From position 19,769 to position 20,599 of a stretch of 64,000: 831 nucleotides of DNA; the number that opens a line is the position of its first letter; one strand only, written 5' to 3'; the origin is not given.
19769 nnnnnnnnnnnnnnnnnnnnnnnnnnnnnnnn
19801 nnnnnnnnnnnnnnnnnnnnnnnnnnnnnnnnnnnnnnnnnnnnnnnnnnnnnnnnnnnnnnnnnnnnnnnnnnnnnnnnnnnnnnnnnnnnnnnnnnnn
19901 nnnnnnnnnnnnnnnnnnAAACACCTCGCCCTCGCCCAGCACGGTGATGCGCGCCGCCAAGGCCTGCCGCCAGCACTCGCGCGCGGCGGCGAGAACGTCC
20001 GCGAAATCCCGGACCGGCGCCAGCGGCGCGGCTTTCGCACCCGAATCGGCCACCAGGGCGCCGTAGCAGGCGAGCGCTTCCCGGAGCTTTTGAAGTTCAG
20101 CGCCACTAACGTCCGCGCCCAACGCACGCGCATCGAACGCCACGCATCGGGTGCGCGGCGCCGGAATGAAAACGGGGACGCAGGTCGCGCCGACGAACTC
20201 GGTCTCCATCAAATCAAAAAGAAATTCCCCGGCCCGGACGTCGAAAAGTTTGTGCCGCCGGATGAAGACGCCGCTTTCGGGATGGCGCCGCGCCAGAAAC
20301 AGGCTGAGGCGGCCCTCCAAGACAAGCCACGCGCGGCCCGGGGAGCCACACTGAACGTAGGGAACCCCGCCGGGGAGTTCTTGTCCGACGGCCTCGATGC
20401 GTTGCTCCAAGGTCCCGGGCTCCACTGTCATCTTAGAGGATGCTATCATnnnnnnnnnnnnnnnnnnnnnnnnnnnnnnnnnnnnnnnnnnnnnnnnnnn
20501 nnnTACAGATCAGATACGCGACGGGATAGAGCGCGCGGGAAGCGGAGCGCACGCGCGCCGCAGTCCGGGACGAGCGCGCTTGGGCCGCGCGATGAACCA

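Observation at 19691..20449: Standalone cNMP-binding-like protein translationally coupled (ATGA) to precursor A2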

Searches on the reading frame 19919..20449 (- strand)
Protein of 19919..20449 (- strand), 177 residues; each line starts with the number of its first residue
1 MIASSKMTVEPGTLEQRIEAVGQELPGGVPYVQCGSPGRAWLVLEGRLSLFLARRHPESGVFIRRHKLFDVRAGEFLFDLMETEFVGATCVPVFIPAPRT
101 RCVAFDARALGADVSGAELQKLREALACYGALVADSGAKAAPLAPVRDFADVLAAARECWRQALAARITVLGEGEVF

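Call 27: find_homologous_proteins(query=A2, max_evalue=0.001)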
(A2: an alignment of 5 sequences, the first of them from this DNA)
Query A2 (5 sequences) (177 aa, profile of the alignment): 5 proteins with E <= 0.001 among 8000 candidates.
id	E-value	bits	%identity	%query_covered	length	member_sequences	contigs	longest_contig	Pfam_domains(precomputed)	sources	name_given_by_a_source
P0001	8.7e-71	255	100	97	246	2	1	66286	-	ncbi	-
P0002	3.1e-70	253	54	100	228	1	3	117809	-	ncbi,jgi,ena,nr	ncbi:MAG TPA: hypothetical protein VNH15_00440 [Elusimicrobiota bacterium]|nr:hypothetical protein [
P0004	6.8e-59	216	50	67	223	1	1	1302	-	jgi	jgi:hypothetical protein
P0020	3.3e-50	188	51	53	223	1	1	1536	-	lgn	-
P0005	2.3e-48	182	48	59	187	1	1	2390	-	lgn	-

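Call 30: find_encoding_contigs(protein=P0020, flank=5000)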
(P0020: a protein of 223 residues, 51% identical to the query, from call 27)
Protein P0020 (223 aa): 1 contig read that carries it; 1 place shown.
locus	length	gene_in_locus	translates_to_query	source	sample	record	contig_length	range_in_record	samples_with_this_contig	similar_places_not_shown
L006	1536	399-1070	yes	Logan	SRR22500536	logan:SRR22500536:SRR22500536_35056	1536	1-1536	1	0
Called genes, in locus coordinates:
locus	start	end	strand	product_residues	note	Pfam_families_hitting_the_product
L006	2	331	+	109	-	?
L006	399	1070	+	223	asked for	-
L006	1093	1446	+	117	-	-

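Call 35: search_solved_structures(query=A2, max_evalue=10, show_alignments=3)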
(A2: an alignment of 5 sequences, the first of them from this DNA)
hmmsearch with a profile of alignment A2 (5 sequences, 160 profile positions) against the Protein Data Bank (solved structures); distinct sequences matched with E-value up to 10: 3.
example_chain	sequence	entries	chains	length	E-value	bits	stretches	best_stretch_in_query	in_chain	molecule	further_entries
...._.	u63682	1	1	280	0.15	15.1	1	34-57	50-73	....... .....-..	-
4tkn_A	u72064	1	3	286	0.16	15.1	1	34-57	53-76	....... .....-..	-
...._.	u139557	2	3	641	3.4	10.7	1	89-143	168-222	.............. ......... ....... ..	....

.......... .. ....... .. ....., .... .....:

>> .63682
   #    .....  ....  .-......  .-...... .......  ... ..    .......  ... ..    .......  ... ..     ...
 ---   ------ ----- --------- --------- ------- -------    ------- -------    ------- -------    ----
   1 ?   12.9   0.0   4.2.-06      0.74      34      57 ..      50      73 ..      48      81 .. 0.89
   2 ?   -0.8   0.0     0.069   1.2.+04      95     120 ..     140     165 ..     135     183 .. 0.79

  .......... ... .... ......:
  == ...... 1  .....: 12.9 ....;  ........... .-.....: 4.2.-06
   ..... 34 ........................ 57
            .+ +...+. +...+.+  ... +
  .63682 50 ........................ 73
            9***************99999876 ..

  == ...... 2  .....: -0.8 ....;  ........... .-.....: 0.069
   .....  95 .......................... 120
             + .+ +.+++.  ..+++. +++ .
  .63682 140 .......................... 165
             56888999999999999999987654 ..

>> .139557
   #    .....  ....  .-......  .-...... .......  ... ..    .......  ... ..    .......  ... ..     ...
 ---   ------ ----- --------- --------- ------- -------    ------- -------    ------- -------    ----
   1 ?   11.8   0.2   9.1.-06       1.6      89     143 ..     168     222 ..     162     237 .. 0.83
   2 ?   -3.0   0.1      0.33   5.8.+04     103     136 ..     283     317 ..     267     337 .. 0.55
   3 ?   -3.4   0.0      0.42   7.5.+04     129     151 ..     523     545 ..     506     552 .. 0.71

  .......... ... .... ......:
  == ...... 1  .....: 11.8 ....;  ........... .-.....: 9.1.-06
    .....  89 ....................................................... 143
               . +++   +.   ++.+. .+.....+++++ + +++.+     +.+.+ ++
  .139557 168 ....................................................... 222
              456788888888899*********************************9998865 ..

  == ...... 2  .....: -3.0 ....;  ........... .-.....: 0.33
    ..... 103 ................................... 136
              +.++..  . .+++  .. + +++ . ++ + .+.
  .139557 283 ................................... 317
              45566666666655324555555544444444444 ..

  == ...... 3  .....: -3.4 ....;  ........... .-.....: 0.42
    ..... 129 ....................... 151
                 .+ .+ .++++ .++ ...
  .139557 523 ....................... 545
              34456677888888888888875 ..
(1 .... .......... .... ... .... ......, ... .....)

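Call 36: find_related_loci(query=A2, collection=genome_contigs, flank=10000)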
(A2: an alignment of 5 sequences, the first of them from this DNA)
Query A2 (177 aa) in genome_contigs; peptide patterns used: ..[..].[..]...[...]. (x = any residue, [..] = any of these).
76 stretches matched a pattern; 1 encode a relative of the query (tblastn E <= 1e-3); 1 distinct loci.
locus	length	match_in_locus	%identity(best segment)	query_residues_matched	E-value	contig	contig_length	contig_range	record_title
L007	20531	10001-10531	54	1-177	1e-56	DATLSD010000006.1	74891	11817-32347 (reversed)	MAG TPA_asm: Elusimicrobiota bacterium isolate SMAG_U13921 k141_653622, whole genome shotgun sequence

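Call 64: find_related_loci(query=A2, collection=metagenome_contigs, flank=10000)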
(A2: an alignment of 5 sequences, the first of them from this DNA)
Query A2 (177 aa) in metagenome_contigs; peptide patterns used: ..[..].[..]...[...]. (x = any residue, [..] = any of these).
97 stretches matched a pattern; 2 encode a relative of the query (tblastn E <= 1e-3); 2 distinct loci.
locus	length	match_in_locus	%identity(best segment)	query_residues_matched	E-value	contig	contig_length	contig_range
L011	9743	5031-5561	56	1-177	6e-59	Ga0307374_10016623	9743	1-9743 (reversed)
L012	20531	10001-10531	54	1-177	2e-56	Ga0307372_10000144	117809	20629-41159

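Call 74: search_protein_families(library=ncbifam, proteins=[window:19919-20449:-], max_evalue=10)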
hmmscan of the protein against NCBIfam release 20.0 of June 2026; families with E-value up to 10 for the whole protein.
seq(177 aa): 0 families
